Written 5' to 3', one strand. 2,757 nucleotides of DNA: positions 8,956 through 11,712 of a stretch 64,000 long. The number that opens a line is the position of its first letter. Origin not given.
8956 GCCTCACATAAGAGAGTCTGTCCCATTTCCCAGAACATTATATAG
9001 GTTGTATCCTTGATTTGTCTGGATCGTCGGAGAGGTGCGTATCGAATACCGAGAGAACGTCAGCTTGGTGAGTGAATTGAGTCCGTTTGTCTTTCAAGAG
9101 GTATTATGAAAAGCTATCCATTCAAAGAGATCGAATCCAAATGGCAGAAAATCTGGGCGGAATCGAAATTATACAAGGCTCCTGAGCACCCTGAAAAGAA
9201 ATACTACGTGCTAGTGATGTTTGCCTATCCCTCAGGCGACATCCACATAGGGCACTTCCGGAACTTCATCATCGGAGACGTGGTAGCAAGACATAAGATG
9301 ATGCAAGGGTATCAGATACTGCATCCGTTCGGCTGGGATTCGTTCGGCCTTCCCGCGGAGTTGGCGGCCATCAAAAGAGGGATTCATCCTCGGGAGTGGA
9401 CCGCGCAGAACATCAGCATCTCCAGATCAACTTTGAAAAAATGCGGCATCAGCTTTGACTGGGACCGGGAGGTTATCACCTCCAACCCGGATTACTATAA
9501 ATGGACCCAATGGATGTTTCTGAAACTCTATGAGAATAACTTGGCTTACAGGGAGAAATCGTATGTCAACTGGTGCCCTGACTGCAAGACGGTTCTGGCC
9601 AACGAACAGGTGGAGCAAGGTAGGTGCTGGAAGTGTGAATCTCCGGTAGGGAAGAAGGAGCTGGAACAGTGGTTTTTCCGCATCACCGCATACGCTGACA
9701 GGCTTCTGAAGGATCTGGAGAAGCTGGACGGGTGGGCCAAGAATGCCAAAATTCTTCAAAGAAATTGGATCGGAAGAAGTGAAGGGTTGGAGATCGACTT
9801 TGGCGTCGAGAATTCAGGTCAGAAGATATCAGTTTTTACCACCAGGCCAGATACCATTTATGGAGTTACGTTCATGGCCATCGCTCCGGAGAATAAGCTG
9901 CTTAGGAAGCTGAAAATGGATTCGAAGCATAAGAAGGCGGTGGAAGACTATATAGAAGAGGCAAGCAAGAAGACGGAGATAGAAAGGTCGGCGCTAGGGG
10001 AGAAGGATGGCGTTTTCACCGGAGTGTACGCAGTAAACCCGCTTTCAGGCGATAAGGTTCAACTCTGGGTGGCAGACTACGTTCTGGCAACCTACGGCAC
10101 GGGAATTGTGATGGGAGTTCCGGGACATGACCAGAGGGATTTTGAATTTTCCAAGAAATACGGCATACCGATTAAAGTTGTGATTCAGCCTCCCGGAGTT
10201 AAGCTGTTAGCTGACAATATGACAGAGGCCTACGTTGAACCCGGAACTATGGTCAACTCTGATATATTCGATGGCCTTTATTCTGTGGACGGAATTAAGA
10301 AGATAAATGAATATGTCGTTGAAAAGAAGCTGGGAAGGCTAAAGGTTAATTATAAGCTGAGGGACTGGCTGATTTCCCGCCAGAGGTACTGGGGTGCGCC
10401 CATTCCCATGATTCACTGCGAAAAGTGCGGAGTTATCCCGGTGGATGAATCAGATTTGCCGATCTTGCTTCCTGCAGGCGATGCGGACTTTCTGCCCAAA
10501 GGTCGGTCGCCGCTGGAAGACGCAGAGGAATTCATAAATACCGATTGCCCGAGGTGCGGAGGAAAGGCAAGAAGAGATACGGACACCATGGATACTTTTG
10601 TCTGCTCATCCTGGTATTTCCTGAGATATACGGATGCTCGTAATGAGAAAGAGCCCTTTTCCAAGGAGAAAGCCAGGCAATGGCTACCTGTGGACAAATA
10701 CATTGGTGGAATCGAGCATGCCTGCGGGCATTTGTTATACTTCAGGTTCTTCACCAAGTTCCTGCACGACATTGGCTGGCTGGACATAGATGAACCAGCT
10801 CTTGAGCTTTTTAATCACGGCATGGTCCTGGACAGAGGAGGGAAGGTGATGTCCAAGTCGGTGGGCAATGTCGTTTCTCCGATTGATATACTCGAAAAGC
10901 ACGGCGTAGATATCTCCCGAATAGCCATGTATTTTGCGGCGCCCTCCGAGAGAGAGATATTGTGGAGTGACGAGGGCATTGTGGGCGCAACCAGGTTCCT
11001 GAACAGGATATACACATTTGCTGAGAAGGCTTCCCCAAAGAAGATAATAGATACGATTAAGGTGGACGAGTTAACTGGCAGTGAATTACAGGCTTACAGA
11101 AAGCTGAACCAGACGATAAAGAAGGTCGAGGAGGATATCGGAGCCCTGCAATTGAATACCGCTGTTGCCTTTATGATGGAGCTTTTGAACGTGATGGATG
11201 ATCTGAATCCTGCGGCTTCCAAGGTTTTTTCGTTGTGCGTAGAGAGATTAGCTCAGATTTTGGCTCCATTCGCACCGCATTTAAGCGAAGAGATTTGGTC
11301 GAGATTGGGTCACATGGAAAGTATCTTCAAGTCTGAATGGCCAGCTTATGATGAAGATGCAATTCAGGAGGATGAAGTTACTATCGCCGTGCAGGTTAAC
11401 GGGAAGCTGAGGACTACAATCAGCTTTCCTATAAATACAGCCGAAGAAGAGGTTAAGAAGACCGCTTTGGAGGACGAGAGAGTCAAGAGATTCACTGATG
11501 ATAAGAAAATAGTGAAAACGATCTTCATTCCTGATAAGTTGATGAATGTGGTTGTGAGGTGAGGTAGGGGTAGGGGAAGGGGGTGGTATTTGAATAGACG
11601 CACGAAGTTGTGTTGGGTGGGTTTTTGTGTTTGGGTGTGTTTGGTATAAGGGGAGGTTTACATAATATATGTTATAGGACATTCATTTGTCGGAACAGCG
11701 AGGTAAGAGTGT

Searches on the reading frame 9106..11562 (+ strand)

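Call 48: search_protein_families(library=pfam, max_evalue=1e-8, proteins=[window:9106-11562:+])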
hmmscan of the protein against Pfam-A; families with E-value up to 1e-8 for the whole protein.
window:9106-11562:+ (818 aa): 4 families
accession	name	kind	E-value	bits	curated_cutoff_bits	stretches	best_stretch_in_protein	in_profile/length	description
PF13603.12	tRNA-synt_1_2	-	1.9e-70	236.6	25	1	219-403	1-183/185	Leucyl-tRNA synthetase, editing domain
PF00133.28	tRNA-synt_1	-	1.5e-51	175.9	22.7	2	12-223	1-226/414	tRNA synthetases class I (I, L, M and V)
PF09334.17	tRNA-synt_1g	-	2.5e-33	115.9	20.1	1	34-179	2-144/391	tRNA synthetases class I (M)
PF08264.19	Anticodon_1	-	3.3e-21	76.1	25.1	1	664-781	5-145/148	Anticodon-binding domain of tRNA ligase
